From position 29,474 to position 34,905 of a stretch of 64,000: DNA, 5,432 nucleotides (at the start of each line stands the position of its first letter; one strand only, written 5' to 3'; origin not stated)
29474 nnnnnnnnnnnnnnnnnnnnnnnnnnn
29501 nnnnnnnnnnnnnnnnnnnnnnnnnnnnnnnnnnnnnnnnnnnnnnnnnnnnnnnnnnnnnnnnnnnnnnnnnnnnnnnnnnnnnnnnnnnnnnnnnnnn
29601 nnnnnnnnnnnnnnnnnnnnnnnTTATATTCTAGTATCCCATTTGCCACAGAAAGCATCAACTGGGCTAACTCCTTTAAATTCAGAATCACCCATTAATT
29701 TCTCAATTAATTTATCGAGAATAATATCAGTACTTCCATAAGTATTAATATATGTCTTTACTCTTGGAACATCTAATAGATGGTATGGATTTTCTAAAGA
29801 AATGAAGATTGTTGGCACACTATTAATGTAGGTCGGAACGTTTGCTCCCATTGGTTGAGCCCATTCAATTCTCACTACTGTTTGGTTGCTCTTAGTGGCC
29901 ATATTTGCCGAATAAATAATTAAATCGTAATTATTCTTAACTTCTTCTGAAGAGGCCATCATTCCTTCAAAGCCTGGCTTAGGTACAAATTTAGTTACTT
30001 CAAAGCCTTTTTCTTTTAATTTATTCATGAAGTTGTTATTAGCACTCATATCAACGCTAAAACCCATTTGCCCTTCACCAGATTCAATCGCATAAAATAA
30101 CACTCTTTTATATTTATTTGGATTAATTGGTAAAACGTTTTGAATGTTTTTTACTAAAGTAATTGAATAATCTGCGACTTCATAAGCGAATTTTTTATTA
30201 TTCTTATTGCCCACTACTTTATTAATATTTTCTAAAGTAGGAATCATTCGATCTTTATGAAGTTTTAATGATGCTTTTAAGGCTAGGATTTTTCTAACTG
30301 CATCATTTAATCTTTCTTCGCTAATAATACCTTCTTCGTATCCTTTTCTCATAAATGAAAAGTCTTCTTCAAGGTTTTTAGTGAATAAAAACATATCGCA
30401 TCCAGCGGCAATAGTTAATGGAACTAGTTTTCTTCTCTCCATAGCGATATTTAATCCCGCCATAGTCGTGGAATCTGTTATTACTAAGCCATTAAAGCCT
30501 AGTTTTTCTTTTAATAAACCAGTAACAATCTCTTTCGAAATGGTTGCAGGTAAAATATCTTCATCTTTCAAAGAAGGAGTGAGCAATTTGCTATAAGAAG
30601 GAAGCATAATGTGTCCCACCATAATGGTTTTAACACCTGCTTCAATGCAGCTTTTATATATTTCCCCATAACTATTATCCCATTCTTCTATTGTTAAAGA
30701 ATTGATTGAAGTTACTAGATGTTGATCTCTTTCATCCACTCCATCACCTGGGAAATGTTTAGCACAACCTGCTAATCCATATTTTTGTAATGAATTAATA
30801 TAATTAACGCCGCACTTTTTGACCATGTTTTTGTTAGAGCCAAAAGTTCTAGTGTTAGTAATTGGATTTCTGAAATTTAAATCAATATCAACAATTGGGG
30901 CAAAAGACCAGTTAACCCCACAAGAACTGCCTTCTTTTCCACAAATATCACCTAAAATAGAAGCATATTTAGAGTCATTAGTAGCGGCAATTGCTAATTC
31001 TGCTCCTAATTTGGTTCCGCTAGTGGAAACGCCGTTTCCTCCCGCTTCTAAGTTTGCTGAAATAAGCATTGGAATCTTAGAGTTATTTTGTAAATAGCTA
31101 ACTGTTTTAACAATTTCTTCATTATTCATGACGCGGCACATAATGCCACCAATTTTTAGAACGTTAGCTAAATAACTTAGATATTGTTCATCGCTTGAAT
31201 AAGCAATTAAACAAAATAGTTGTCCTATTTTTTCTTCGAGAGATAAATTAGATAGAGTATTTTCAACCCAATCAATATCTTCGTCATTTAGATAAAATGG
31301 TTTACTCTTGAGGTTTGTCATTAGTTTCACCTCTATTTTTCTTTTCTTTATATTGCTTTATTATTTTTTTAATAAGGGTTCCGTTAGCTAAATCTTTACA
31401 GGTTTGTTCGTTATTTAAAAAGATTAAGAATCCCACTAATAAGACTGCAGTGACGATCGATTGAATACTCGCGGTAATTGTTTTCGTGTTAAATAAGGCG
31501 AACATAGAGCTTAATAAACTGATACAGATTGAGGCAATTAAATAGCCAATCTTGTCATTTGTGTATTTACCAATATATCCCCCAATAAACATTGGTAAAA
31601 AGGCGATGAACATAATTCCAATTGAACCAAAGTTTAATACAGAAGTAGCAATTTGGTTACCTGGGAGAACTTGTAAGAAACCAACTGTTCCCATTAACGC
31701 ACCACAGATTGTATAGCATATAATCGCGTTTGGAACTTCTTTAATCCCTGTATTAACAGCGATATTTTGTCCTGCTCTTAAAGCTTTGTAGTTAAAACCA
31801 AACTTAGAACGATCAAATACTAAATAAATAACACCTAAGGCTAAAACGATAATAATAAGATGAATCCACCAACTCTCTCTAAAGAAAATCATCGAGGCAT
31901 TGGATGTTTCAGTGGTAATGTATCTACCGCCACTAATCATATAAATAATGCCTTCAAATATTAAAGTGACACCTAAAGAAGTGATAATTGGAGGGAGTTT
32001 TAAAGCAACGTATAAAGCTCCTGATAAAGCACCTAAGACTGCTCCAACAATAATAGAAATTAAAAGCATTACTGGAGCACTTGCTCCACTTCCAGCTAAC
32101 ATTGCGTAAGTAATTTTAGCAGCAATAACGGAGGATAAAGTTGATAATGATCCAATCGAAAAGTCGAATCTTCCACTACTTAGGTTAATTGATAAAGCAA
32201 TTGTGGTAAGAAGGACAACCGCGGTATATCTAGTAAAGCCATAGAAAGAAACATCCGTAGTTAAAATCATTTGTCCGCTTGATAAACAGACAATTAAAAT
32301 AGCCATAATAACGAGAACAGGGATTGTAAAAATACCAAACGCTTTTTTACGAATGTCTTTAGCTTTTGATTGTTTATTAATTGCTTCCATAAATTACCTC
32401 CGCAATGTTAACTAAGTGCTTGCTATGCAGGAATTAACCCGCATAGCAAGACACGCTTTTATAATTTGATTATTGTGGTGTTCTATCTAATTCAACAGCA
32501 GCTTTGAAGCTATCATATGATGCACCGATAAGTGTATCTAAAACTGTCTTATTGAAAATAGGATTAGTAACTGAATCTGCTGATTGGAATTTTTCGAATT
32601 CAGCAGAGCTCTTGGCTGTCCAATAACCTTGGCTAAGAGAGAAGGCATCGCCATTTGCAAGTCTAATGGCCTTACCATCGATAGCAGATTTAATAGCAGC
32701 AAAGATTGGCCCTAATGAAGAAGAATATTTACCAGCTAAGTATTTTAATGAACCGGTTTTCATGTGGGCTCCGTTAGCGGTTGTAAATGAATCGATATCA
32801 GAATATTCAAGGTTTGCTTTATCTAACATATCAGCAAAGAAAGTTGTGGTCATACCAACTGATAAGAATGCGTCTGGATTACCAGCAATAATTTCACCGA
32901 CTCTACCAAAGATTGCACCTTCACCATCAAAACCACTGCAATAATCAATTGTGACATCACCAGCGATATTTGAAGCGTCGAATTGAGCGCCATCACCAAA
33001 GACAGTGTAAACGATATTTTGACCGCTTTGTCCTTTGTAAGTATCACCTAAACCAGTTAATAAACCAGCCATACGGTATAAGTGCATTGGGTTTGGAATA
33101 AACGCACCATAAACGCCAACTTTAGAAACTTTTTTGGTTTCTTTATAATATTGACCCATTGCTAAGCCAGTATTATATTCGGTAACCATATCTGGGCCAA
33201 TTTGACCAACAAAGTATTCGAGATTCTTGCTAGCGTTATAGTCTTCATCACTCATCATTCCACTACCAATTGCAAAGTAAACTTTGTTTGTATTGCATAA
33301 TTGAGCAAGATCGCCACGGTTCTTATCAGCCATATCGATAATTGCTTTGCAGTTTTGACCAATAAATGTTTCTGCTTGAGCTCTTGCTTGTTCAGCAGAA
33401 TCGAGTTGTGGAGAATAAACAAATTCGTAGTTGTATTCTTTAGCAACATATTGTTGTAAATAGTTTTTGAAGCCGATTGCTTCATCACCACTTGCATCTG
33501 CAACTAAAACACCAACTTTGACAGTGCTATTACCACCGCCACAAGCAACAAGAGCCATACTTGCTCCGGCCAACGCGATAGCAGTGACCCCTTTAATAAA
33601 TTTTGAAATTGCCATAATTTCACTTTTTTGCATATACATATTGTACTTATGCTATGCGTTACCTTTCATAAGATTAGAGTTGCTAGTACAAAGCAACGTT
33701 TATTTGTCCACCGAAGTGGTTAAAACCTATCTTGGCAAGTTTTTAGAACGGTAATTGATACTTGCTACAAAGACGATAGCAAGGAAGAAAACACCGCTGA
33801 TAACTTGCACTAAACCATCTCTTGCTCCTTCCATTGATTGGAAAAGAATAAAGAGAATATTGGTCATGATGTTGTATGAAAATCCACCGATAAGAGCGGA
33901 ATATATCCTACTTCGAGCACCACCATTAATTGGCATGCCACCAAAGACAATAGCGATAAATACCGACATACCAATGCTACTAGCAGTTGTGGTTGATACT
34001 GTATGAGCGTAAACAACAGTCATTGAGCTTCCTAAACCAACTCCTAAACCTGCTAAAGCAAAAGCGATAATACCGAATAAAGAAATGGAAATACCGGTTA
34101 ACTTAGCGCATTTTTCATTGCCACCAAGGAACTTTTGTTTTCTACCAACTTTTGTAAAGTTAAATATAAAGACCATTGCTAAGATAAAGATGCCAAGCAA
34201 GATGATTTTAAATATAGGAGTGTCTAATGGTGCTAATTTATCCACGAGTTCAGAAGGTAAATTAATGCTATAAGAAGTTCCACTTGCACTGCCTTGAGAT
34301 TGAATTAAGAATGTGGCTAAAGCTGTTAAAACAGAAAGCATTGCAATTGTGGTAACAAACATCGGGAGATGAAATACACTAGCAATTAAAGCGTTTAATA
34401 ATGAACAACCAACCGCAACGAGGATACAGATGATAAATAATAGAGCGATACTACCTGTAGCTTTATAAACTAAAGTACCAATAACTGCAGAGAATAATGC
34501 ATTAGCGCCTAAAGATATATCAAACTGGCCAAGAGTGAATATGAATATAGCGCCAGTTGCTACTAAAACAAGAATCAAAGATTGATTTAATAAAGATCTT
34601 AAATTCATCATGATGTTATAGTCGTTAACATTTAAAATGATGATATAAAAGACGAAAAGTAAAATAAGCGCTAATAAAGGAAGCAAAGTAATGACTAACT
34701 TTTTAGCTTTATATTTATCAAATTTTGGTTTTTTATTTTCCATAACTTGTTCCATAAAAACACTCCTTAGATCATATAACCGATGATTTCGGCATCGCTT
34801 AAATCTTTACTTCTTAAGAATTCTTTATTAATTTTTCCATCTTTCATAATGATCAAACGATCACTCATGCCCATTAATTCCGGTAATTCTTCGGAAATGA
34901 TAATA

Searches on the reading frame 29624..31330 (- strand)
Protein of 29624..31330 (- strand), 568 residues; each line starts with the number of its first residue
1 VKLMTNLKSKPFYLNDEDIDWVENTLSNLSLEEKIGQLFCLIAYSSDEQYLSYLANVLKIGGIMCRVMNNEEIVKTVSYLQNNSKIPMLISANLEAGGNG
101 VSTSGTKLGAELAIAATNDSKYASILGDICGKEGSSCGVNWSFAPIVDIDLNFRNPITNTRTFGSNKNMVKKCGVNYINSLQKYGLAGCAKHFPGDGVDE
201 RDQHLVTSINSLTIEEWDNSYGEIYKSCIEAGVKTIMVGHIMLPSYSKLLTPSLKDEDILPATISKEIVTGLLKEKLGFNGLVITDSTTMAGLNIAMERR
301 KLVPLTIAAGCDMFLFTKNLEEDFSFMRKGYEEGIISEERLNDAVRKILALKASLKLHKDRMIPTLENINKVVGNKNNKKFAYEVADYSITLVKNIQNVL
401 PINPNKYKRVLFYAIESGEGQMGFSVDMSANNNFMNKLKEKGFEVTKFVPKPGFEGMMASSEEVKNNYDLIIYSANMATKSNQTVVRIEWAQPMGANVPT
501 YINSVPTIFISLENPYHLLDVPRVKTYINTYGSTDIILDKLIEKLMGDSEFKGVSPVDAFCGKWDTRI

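Call 8: search_protein_families(library=pfam, proteins=[window:29624-31330:-], max_evalue=0.001)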
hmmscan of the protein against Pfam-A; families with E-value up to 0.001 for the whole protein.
window:29624-31330:- (568 aa): 1 family
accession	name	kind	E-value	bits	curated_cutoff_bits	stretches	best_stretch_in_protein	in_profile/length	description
PF00933.27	Glyco_hydro_3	-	3.4e-58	198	27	1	31-350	2-315/316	Glycosyl hydrolase family 3 N terminal domain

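Call 26: search_protein_families(library=ncbifam, proteins=[window:29624-31330:-], max_evalue=0.01)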
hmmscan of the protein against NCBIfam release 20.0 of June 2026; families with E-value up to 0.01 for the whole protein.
window:29624-31330:- (568 aa): 7 families
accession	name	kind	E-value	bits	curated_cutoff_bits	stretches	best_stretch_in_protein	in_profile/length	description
NF003740.0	PRK05337.1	equivalog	3.9e-31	108.4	207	1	112-351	89-314/340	beta-N-acetylhexosaminidase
NF052331.1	Bet13-16Glucosase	equivalog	2.7e-26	92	1330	1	21-406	15-383/750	exo-beta-d-1,3/1,6-glucosidase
NF011678.0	PRK15098.1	equivalog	7.7e-22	77.5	666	1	20-405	36-410/765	beta-glucosidase BglX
NF041579.1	betaxyl_Flavo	equivalog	1.6e-18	66.3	1350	1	109-410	86-385/716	beta-xylosidase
NF052329.1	XyloArabinsidase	equivalog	2.2e-15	55.8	1050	1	109-405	112-392/750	beta-xylosidase/alpha-l-arabinosidase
NF041776.1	xylosidase_Xyl3A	equivalog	2e-14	52.6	1250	1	160-408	132-375/846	xylan 1,4-beta-xylosidase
NF052330.1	BetGlucosiCelf0468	equivalog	1.9e-11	42.9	1300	1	105-409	54-338/817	beta-d-glucosidase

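Call 47: search_solved_structures(query=window:29624-31330:-, max_evalue=1e-10, show_alignments=1)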
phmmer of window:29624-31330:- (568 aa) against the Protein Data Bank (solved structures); distinct sequences matched with E-value up to 1e-10: 50.
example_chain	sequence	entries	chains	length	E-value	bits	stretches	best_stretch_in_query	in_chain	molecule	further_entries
5vqd_A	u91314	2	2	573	1.7e-146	492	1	7-568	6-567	Beta-glucoside phosphorylase BglX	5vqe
3bmx_A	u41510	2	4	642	1.3e-51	178.9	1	54-533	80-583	Uncharacterized lipoprotein ybbD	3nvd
3lk6_A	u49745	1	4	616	5.7e-51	176.8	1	54-533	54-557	Lipoprotein ybbD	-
4gyj_A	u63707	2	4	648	6.9e-51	176.5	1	54-533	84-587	Uncharacterized lipoprotein ybbD | Glycoside Hydrolase NagZ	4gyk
4zm6_A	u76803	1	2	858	2.8e-37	131.6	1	84-557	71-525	N-acetyl-beta-D glucosaminidase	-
3sql_A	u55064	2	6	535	1e-36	129.7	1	59-354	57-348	Glycosyl hydrolase family 3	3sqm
6k5j_A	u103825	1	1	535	4.3e-36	127.7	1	29-556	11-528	GH3 beta-N-acetylglucosaminidase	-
3tev_A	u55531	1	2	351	1.9e-23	86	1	112-316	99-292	Glycosyl hyrolase, family 3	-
3wo8_A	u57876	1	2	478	3.3e-22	81.9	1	125-350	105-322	Beta-N-acetylglucosaminidase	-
5bza_A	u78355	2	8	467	8.6e-21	77.2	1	110-346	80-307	Beta-N-acetylhexosaminidase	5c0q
5z9s_A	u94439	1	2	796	1.9e-18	69.5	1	22-414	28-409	Glycosyl hydrolase family 3 protein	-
7zb3_A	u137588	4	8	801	2.3e-18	69.2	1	71-413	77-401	Beta-xylosidase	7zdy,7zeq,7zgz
6jti_A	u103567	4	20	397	3.4e-18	68.6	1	122-317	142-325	Beta-hexosaminidase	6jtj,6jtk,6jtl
8c7f_A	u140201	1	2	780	1e-17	67.1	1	71-413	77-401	Xylosidase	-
7vi6_A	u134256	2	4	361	1.1e-17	66.9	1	109-316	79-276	Beta-N-acetylhexosaminidase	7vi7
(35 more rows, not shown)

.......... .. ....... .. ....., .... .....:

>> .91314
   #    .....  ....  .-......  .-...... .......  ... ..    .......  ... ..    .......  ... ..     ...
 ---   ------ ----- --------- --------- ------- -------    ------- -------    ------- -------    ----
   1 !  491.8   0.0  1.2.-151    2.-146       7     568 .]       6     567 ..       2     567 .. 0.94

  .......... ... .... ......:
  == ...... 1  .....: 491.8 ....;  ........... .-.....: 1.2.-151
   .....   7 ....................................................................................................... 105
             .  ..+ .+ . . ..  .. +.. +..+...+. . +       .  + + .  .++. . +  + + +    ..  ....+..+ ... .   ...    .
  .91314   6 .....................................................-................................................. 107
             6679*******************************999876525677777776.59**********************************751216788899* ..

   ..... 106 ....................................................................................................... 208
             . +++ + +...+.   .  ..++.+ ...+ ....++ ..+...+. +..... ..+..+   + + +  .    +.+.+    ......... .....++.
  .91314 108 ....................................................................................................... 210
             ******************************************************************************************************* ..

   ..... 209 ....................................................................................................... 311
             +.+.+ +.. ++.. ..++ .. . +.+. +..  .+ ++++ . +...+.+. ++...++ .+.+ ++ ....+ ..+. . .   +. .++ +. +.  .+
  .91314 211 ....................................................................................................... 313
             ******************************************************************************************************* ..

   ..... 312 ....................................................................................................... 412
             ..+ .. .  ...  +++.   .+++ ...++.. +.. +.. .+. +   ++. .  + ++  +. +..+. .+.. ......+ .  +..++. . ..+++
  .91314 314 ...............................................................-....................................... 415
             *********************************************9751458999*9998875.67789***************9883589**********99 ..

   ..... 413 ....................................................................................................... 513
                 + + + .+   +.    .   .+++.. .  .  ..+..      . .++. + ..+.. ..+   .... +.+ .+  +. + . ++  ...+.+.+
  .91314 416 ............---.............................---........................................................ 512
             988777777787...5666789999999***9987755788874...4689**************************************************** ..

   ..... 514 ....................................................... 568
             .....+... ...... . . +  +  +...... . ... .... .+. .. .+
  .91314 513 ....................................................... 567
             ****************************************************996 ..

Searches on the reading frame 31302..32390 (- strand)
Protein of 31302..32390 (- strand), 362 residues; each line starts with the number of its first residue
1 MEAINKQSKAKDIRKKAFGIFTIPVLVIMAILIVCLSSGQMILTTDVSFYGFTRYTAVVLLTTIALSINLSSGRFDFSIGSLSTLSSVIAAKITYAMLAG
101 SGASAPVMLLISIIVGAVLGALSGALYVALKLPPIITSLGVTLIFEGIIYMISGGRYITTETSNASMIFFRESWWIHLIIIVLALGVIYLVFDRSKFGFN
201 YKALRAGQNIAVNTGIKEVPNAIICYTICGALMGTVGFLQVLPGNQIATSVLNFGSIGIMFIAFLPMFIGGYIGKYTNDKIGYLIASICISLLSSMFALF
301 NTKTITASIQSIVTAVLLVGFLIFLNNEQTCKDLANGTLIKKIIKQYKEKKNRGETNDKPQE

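Call 8: search_protein_families(library=pfam, proteins=[window:31302-32390:-], max_evalue=0.001)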
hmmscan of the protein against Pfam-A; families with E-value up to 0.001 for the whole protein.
window:31302-32390:- (362 aa): 1 family
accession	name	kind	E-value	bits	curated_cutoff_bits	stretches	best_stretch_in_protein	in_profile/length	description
PF02653.21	BPD_transp_2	-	3.6e-18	66.1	26.8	1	56-321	7-268/269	Branched-chain amino acid transport system / permease component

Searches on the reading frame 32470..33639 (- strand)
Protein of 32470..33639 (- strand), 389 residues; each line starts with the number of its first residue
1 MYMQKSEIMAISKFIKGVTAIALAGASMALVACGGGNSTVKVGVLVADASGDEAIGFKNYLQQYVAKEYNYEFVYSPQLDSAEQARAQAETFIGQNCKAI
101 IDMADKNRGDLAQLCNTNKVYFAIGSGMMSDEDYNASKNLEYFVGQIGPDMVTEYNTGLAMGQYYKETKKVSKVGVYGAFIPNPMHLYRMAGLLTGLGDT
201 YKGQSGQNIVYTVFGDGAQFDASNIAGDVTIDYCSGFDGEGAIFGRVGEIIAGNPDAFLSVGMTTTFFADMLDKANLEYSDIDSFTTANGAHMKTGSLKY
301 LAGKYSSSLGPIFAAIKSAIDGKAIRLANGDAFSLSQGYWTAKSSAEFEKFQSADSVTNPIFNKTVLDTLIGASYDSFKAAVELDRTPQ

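Call 8: search_protein_families(library=pfam, proteins=[window:32470-33639:-], max_evalue=0.001)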
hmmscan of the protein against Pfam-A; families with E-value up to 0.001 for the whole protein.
window:32470-33639:- (389 aa): 0 families

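Call 26: search_protein_families(library=ncbifam, proteins=[window:32470-33639:-], max_evalue=0.01)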
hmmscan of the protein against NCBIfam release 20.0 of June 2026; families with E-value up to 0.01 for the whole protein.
window:32470-33639:- (389 aa): 0 families

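Call 51: search_solved_structures(query=window:32470-33639:-, max_evalue=0.01)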
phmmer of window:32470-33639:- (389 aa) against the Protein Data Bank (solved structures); distinct sequences matched with E-value up to 0.01: 0.

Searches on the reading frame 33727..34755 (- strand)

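Call 8: search_protein_families(library=pfam, proteins=[window:33727-34755:-], max_evalue=0.001)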
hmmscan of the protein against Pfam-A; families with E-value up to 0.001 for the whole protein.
window:33727-34755:- (342 aa): 2 families
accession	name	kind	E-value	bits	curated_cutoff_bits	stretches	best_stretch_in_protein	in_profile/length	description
PF02653.21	BPD_transp_2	-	1.6e-24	86.9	26.8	1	53-327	3-268/269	Branched-chain amino acid transport system / permease component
PF10864.13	DUF2663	-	0.00058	20.7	25.2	1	3-72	4-68/127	Protein of unknown function (DUF2663)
